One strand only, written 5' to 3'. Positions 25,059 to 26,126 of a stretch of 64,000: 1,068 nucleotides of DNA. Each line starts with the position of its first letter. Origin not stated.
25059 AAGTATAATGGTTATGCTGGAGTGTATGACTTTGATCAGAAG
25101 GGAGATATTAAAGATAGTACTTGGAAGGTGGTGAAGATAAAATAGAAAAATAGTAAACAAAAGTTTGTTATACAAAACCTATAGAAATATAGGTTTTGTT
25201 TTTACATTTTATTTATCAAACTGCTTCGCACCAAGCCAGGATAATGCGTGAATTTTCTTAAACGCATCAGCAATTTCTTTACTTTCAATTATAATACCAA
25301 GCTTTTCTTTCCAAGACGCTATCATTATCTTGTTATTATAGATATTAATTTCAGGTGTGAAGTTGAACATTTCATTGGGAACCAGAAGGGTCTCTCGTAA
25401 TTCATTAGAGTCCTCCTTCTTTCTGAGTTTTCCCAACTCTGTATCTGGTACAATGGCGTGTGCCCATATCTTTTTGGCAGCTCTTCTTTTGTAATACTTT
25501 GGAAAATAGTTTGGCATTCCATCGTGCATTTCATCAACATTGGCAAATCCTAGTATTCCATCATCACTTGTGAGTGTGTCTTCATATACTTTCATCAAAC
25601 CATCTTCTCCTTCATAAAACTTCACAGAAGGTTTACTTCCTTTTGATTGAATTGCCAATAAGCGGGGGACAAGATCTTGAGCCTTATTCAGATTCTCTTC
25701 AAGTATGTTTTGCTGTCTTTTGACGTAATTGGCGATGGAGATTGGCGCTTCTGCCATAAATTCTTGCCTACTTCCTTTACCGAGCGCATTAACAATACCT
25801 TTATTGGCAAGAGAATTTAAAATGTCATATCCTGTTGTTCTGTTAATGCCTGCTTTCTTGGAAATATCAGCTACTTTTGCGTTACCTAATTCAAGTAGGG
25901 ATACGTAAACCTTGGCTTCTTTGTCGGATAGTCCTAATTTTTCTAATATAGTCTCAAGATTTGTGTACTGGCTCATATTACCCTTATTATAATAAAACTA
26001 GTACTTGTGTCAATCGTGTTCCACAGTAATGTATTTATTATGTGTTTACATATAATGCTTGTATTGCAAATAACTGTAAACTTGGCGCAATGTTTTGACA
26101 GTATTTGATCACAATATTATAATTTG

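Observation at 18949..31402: Six back-to-back TrmB-like regulator / orphan LivJ-like solute-binding-protein gene pairs, part of an eight-pair paralogous family with no transporter components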

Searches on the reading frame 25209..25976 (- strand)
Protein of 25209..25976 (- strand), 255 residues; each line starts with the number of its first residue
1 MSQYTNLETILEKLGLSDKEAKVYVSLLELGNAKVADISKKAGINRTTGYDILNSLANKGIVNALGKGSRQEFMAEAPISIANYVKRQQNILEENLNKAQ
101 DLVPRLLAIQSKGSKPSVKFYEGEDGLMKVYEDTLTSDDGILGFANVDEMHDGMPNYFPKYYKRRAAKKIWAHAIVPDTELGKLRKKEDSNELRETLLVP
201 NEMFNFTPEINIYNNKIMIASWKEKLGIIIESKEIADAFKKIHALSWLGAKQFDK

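Call 4: search_protein_families(library=pfam, proteins=[window:25209-25976:-], max_evalue=0.01)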
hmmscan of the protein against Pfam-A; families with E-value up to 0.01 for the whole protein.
window:25209-25976:- (255 aa): 2 families
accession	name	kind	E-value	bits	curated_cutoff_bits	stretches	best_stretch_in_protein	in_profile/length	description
PF01978.25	TrmB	-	4.8e-17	62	25.6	1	11-64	1-54/68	Sugar-specific transcriptional regulator TrmB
PF22168.2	DIP2311-like_C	-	0.00063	20.4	27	1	24-69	11-56/63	Transcriptional regulator DIP2311-like, C-terminal domain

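Call 9: search_protein_families(library=ncbifam, proteins=[window:25209-25976:-], max_evalue=0.01)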
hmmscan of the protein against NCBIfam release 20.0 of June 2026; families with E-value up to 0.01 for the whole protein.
window:25209-25976:- (255 aa): 7 families
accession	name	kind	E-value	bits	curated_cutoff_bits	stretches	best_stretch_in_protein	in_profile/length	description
NF047390.1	TransRegTrmBL1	equivalog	3.2e-11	42.8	650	1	10-86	9-84/341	HTH-type sugar sensing transcriptional regulator TrmBL1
TIGR01884.1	cas_HTH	subfamily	2e-06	27.3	60.2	1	2-70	126-195/202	CRISPR-associated CARF protein Csa3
NF040851.1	tran_reg_TrmB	equivalog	2.6e-06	26.8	600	1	6-99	6-98/338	HTH-type sugar-sensing transcriptional regulator TrmB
NF047392.1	TransRegTrmBHalo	equivalog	1.6e-05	24.1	500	1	6-63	8-65/349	HTH-type sugar sensing transcriptional regulator TrmB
NF040939.2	trans_reg_lrs14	equivalog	7.7e-05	22.7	90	1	14-63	17-67/103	Lrs14 family HTH-type transcriptional regulator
NF053606.1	Sta1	subfamily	0.0004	20.4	80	1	15-63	17-65/100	Sta1 family transcriptional regulator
NF041141.1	tran_reg_TrmBL2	equivalog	0.00085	18.9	530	1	6-98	6-98/264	HTH-type transcriptional regulator TrmBL2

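Call 13: find_encoding_contigs(protein=window:25209-25976:-, flank=10000, max_places=6)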
Protein window:25209-25976:- (255 aa): 14 contigs read that carry it; 4 places shown.
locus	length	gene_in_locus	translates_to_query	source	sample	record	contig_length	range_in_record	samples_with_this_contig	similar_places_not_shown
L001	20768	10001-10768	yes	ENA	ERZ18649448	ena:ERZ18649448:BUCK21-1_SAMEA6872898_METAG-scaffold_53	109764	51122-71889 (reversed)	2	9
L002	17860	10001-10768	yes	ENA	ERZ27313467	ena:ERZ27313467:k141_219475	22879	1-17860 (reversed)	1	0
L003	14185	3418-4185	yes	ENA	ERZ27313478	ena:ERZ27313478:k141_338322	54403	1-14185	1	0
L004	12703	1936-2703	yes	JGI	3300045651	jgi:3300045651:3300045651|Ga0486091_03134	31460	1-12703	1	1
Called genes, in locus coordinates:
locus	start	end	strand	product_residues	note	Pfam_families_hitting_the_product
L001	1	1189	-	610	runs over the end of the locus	PF00005:ABC_tran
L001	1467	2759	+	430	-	PF08529:NusA_N, PF00575:S1 (weak), PF13184:KH_NusA_1st, PF26594:KH_NusA_2nd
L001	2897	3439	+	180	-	PF00719:Pyrophosphatase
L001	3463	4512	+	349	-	PF05697:Trigger_N, PF05698:Trigger_C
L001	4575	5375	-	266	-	PF01978:TrmB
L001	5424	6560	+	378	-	PF13458:Peripla_BP_6, PF13433:Peripla_BP_5 (faint), PF01094:ANF_receptor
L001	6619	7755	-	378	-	PF13433:Peripla_BP_5, PF13458:Peripla_BP_6, PF01094:ANF_receptor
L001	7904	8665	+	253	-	PF01978:TrmB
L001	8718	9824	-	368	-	PF13433:Peripla_BP_5, PF13458:Peripla_BP_6, PF01094:ANF_receptor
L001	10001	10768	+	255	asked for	PF01978:TrmB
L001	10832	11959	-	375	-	PF13433:Peripla_BP_5 (weak), PF13458:Peripla_BP_6, PF01094:ANF_receptor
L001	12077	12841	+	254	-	PF01978:TrmB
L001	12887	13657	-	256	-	PF01978:TrmB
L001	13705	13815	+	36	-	-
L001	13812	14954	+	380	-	PF13433:Peripla_BP_5, PF13458:Peripla_BP_6, PF01094:ANF_receptor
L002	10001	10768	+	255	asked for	PF01978:TrmB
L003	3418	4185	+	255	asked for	PF01978:TrmB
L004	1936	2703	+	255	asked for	PF01978:TrmB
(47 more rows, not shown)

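Call 14: find_homologous_proteins(query=window:25209-25976:-, max_evalue=0.001)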
Query window:25209-25976:- (255 aa): 2480 proteins with E <= 0.001 among 3266 candidates; the best 120 are listed.
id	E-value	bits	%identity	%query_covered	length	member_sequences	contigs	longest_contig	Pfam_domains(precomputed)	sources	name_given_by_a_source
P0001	3.1e-160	549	98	100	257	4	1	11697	PF01978.26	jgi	-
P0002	3.3e-129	448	82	96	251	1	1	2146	PF01978.26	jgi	jgi:sugar-specific transcriptional regulator TrmB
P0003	2.4e-128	445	80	96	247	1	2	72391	PF01978.26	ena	-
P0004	7.2e-89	316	57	99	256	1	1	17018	PF01978.26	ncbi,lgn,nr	ncbi:MAG: helix-turn-helix domain-containing protein [Candidatus Pacebacteria bacterium]|nr:helix-tu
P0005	1.0e-87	312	57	98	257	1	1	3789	PF01978.26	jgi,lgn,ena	-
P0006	1.1e-87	312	56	98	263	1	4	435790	PF01978.26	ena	-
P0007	1.5e-87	311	57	98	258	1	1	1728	PF01978.26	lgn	-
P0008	2.5e-87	310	56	100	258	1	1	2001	PF01978.26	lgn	-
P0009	4.7e-87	310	58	99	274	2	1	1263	PF01978.26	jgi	-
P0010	9.8e-87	309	56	99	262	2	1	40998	PF01978.26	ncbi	-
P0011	1.5e-86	308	57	96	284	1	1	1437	PF01978.26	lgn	-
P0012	2.2e-86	307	56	99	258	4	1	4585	PF01978.26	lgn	-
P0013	2.3e-86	307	58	100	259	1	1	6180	PF01978.26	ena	-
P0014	2.5e-86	307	58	99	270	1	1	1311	PF01978.26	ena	-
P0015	2.8e-86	307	56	98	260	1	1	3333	PF01978.26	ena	-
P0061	8.9e-84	299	54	100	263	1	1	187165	PF01978.26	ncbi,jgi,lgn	ncbi:MAG: helix-turn-helix domain-containing protein [Candidatus Paceibacterota bacterium]|jgi:sugar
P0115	1.2e-82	295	54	98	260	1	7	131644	PF01978.26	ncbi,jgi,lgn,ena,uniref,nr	ncbi:MAG: hypothetical protein A2849_00390 [Candidatus Taylorbacteria bacterium RIFCSPHIGHO2_01_FULL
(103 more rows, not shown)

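Call 15: find_encoding_contigs(protein=P0006, flank=8000, max_places=2)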
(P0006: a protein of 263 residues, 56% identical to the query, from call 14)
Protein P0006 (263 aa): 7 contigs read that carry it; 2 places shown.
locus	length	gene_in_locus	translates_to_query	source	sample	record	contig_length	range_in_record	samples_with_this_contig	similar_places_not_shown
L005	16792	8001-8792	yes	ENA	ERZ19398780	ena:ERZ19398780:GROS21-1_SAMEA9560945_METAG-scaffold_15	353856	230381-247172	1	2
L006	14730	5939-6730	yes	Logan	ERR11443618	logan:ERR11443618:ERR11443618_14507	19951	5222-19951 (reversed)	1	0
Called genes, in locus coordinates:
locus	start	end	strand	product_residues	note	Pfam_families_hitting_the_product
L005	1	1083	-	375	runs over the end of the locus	PF13433:Peripla_BP_5, PF13458:Peripla_BP_6, PF01094:ANF_receptor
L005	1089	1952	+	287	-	PF01978:TrmB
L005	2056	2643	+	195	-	-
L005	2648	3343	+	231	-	PF08843:AbiEii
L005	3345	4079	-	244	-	PF13175:AAA_15 (faint), PF13476:AAA_23, PF02463:SMC_N (weak), PF00005:ABC_tran, PF13304:AAA_21 (faint), PF12399:BCA_ABC_TP_C (faint)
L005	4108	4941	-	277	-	PF01978:TrmB, PF12802:MarR_2 (weak)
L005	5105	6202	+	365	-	PF13458:Peripla_BP_6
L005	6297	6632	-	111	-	-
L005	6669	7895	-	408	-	PF13433:Peripla_BP_5, PF13458:Peripla_BP_6, PF01094:ANF_receptor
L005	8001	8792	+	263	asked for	PF01978:TrmB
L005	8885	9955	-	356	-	PF13433:Peripla_BP_5 (weak), PF13458:Peripla_BP_6, PF01094:ANF_receptor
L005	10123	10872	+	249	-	PF01978:TrmB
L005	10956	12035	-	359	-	PF13458:Peripla_BP_6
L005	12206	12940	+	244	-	PF01978:TrmB (weak)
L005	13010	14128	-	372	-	PF13433:Peripla_BP_5, PF13458:Peripla_BP_6, PF01094:ANF_receptor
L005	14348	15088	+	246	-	PF01978:TrmB, PF21174:Glce_b_sandwich (faint)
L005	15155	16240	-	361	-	PF13458:Peripla_BP_6, PF01094:ANF_receptor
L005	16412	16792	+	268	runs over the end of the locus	PF01978:TrmB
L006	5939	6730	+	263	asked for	PF01978:TrmB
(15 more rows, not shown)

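Call 16: find_encoding_contigs(protein=P0061, flank=8000, max_places=2)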
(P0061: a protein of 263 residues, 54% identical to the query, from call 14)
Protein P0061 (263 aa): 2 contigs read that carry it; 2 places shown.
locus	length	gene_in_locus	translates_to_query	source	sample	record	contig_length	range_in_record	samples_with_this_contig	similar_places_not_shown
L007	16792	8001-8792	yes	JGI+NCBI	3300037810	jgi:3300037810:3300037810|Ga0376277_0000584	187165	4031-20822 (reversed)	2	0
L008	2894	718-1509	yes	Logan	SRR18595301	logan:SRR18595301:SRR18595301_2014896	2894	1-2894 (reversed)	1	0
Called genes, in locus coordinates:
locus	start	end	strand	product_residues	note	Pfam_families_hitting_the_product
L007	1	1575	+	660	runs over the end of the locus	PF03030:H_PPase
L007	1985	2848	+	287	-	-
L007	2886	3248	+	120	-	-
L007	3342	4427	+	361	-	PF05697:Trigger_N, PF05698:Trigger_C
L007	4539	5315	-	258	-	PF20260:PUA_4 (weak), PF04452:Methyltrans_RNA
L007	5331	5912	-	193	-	PF00574:CLP_protease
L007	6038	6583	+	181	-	PF10543:ORF6N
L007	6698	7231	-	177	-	-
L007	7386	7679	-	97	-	-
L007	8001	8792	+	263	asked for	PF01978:TrmB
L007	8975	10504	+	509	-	PF12072:RNase_Y_N, PF00013:KH_1 (weak), PF08668:HDOD (faint), PF01966:HD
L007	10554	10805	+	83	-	PF02201:SWIB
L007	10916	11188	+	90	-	PF00216:Bac_DNA_binding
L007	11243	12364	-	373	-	-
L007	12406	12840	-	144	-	PF01451:LMWPc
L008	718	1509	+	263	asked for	PF01978:TrmB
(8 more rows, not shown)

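Call 17: find_encoding_contigs(protein=P0115, flank=8000, max_places=2)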
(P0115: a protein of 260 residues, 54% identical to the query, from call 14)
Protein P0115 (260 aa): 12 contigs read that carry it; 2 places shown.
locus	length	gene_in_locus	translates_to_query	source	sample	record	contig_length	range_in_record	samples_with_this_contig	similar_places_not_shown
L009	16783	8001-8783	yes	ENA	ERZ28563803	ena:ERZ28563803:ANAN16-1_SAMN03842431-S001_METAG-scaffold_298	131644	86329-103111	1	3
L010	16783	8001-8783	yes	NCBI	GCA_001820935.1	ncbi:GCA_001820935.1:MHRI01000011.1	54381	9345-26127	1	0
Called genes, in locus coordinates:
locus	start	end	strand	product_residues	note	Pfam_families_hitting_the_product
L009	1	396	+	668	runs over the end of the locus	PF03030:H_PPase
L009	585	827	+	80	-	-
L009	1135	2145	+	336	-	PF05697:Trigger_N, PF05698:Trigger_C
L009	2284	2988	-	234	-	PF20260:PUA_4 (weak), PF04452:Methyltrans_RNA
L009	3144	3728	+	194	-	PF00574:CLP_protease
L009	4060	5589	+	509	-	PF12072:RNase_Y_N, PF00013:KH_1, PF01966:HD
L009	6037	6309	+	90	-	PF00216:Bac_DNA_binding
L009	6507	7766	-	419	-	-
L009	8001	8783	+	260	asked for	PF01978:TrmB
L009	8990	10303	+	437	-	PF00089:Trypsin, PF13365:Trypsin_2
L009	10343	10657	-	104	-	PF12647:RNHCP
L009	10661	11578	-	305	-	PF00730:HhH-GPD, PF00633:HHH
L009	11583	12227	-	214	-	PF00730:HhH-GPD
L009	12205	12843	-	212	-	PF02834:LigT_PEase (faint), PF13563:2_5_RNA_ligase2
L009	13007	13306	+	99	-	-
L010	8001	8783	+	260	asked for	PF01978:TrmB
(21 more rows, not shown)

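Call 24: list_cluster_members(proteins=[window:25209-25976:-, window:26153-27259:+, window:62410-63159:-, window:34767-36620:+, window:57820-59013:+])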
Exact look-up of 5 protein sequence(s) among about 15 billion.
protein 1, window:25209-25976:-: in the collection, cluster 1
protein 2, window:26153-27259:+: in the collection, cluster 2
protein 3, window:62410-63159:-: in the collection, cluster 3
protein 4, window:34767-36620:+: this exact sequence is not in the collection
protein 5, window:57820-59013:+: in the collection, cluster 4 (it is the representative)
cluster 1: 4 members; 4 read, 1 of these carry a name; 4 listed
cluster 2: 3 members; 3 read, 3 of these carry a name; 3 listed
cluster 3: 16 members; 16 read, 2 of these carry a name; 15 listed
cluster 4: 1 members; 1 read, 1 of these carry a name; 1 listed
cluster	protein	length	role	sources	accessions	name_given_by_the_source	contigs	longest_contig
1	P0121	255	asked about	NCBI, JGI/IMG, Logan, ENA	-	sugar-specific transcriptional regulator TrmB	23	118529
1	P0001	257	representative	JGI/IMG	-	-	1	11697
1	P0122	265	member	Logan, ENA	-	-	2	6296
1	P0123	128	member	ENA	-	-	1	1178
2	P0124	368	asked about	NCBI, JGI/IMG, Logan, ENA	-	branched-chain amino acid transport system substrate-binding protein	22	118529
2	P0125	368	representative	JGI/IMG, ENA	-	branched-chain amino acid transport system substrate-binding protein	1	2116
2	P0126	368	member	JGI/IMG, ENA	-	branched-chain amino acid transport system substrate-binding protein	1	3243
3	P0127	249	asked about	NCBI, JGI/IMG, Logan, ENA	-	sugar-specific transcriptional regulator TrmB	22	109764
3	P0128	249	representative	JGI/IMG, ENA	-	-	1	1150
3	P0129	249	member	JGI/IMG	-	sugar-specific transcriptional regulator TrmB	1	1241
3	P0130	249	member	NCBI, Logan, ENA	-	-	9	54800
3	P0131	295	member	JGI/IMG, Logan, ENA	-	-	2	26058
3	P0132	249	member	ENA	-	-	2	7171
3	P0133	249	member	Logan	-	-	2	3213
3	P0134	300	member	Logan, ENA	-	-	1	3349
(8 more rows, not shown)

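Call 30: find_related_loci(query=L005:3345-4079:-, collection=genome_contigs, flank=10000)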
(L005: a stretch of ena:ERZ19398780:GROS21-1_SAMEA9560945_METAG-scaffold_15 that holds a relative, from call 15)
Query L005:3345-4079:- (244 aa) in genome_contigs; peptide patterns used: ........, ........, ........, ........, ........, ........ (x = any residue, [..] = any of these).
347 stretches matched a pattern; 79 encode a relative of the query (tblastn E <= 1e-3); 79 distinct loci.
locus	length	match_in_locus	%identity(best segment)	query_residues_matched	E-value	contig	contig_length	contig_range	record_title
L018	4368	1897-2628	86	1-244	3e-142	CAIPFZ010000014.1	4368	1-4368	uncultured bacterium isolate Loclat_bin-19408 genome assembly, contig: bin-19408:14/77, whole genome shotgun sequence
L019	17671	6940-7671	84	1-244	2e-137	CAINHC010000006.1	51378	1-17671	uncultured bacterium isolate AM-lipid-01-D7_bin-0575 genome assembly, contig: bin-0575:06/52, whole genome shotgun seque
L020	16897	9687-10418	82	1-244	6e-133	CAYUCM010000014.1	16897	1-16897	MAG TPA_asm: uncultured Candidatus Saccharibacteria bacterium isolate SRP286056_co1_704 genome assembly, contig: NODE_41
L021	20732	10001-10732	71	1-244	1e-114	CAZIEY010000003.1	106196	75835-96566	MAG TPA_asm: uncultured Candidatus Saccharibacteria bacterium isolate SRP296810_co1_80 genome assembly, contig: NODE_162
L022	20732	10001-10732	68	1-244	1e-108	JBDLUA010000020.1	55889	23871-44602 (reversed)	MAG: Candidatus Parcubacteria bacterium isolate lewisrun_2019_sw_WHONDRS-S19S_0014_B_bin.73 scaffold_1123649, whole geno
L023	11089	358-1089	61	1-244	3e-97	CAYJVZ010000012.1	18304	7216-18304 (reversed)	MAG TPA_asm: uncultured Candidatus Saccharibacteria bacterium isolate ERP125453_co1_471 genome assembly, contig: NODE_30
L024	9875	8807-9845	60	1-244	3e-97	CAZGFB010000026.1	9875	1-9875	MAG TPA_asm: uncultured Candidatus Saccharibacteria bacterium isolate SRP272421_co1_287 genome assembly, contig: NODE_23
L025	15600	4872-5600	57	1-244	2e-92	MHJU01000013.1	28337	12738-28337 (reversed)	MAG: Candidatus Jacksonbacteria bacterium RIFCSPLOWO2_02_FULL_44_20 rifcsplowo2_02_scaffold_2116, whole genome shotgun s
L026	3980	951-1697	58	1-243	2e-92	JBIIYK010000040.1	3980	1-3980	MAG: Candidatus Paceibacteria bacterium isolate ME2005-09-19_3300034101_group2_bin230 Rohwer_bin1535_scaffold_38241_c1,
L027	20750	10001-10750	56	1-244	2e-91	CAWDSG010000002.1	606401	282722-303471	MAG: uncultured bacterium isolate MFD03726.bin.1.60 genome assembly, contig: contig_80216, whole genome shotgun sequence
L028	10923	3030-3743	58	3-241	1e-88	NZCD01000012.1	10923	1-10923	MAG: Parcubacteria group bacterium isolate ARS125 MHASMcontig_590739, whole genome shotgun sequence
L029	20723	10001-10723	58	3-244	4e-88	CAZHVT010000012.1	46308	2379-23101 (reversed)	MAG TPA_asm: uncultured Gammaproteobacteria bacterium isolate SRP200020_co3_78 genome assembly, contig: NODE_1051_length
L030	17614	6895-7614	55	4-243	5e-84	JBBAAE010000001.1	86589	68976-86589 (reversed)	MAG: Candidatus Paceibacterota bacterium isolate SO_2017_GW3_33 scaffold_271_c1_OW296A_2017, whole genome shotgun sequen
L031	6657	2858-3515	50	1-244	7e-63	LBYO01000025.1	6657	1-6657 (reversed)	MAG: Parcubacteria group bacterium GW2011_GWA1_40_21 UT90_C0025, whole genome shotgun sequence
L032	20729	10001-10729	40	4-243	1e-49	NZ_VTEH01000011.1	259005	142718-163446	Rossellomorea vietnamensis strain CH40_1T scaffold11.1, whole genome shotgun sequence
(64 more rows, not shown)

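Call 33: find_related_loci(query=L022:10001-10732:+, collection=metagenome_contigs, flank=10000)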
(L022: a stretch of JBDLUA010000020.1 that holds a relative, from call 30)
Query L022:10001-10732:+ (244 aa) in metagenome_contigs; peptide patterns used: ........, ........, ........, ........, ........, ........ (x = any residue, [..] = any of these).
216 stretches matched a pattern; 95 encode a relative of the query (tblastn E <= 1e-3); the best 80 are kept; 80 distinct loci.
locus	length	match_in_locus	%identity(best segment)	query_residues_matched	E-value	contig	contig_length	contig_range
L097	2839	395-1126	75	1-244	9e-128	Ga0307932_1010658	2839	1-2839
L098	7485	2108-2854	69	1-244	3e-119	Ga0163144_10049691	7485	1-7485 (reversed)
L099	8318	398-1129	68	1-244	5e-109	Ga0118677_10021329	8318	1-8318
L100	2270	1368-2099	68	1-244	4e-114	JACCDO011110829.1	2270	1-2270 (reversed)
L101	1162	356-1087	68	1-244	3e-118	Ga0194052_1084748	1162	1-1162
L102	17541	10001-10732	68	1-244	1e-107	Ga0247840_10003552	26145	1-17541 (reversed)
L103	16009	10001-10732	59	1-244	7e-97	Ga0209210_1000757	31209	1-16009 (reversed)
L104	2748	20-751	58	1-244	3e-99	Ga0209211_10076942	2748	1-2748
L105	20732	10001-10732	57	1-244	2e-95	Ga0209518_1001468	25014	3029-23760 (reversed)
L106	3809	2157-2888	57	1-244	3e-96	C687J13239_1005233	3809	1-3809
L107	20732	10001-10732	59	1-244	2e-97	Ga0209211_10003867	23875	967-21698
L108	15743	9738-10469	58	1-244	4e-95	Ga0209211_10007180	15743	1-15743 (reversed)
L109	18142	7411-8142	57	1-244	1e-93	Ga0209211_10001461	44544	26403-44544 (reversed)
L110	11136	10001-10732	57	1-244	1e-93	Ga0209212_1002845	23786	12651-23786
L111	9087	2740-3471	57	1-244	6e-90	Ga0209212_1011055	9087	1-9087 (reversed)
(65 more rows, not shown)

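Call 35: find_homologous_proteins(query=L022:10001-10732:+, max_evalue=1e-40)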
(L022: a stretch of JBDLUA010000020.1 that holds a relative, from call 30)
Query L022:10001-10732:+ (244 aa): 4458 proteins with E <= 1e-40 among 8000 candidates; the best 120 are listed.
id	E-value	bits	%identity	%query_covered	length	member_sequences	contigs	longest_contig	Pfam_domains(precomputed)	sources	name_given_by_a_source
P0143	3.0e-152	523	100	100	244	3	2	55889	PF12399.15,PF00005.34,PF13304.13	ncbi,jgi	ncbi:MAG: hypothetical protein RLZZ517_504 [Candidatus Parcubacteria bacterium]|jgi:ABC-type branche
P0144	1.4e-120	419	77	100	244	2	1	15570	PF12399.15,PF00005.34,PF13175.13,PF13476.13,PF02463.26,PF13304.13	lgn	-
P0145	2.5e-118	412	76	100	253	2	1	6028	PF12399.15,PF00005.34,PF13175.13,PF13304.13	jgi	jgi:branched-chain amino acid transport system ATP-binding protein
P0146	1.1e-116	407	76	100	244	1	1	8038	PF12399.15,PF00005.34,PF13476.13,PF13304.13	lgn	-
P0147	3.3e-116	405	75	100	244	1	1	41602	PF00005.34,PF13175.13,PF13476.13,PF02463.26,PF13304.13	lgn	-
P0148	4.7e-116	405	75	100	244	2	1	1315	PF00005.34,PF13304.13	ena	-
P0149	6.6e-116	404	73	100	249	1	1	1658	PF12399.15,PF00005.34,PF13175.13,PF13555.13,PF02463.26,PF13304.13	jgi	jgi:branched-chain amino acid transport system ATP-binding protein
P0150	1.0e-115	404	74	100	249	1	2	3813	PF00005.34,PF13175.13,PF13476.13,PF13555.13,PF13304.13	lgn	-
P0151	1.1e-115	403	76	100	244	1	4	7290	PF00005.34,PF13175.13,PF13476.13,PF13304.13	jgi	jgi:branched-chain amino acid transport system ATP-binding protein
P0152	2.4e-115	402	74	100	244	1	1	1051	PF00005.34,PF13476.13,PF13304.13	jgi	jgi:ABC-type branched-subunit amino acid transport system ATPase component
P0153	6.6e-115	401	74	100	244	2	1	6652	PF00005.34,PF13175.13,PF13476.13,PF13304.13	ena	-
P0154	1.1e-114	400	73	100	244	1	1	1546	PF12399.15,PF00005.34,PF13175.13,PF13476.13,PF02463.26,PF13304.13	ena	-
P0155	1.1e-114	400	75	100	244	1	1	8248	PF12399.15,PF00005.34,PF13175.13,PF13476.13,PF02463.26,PF13304.13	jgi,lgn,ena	-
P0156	2.3e-114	399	74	100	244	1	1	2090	PF00005.34,PF13175.13,PF13476.13,PF13304.13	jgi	-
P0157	2.3e-114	399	75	100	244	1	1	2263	PF00005.34,PF13175.13,PF13476.13,PF13304.13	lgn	-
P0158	9.3e-114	397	75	100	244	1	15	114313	PF00005.34,PF13476.13,PF13304.13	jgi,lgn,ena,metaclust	metaclust:\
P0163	3.0e-111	389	73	100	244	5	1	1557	PF12399.15,PF00005.34,PF13175.13,PF13476.13,PF13304.13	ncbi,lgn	-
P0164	4.7e-110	385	73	100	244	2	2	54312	PF12399.15,PF00005.34,PF13175.13,PF02463.26,PF13304.13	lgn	-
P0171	2.0e-107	376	70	100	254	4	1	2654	PF00005.34,PF13476.13,PF13304.13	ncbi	-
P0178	2.5e-103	363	69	100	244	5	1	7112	PF00005.34,PF13476.13,PF02463.26,PF13304.13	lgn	-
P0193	3.0e-100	353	68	100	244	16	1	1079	PF00005.34,PF13175.13,PF13476.13,PF02463.26,PF13304.13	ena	-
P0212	3.1e-94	333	62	100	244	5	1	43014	PF12399.15,PF00005.34,PF13175.13,PF13476.13,PF02463.26,PF13304.13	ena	-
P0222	5.2e-93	329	61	100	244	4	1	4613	PF12399.15,PF00005.34,PF13175.13,PF13476.13,PF02463.26,PF13304.13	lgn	-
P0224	1.3e-92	328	62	100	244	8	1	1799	PF12399.15,PF00005.34,PF13175.13,PF13476.13,PF02463.26,PF13304.13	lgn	-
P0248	8.3e-90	319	59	100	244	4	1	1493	PF12399.15,PF00005.34,PF13175.13,PF02463.26,PF13304.13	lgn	-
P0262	7.8e-89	316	58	100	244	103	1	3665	PF12399.15,PF00005.34,PF13175.13,PF13476.13,PF02463.26,PF13304.13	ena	-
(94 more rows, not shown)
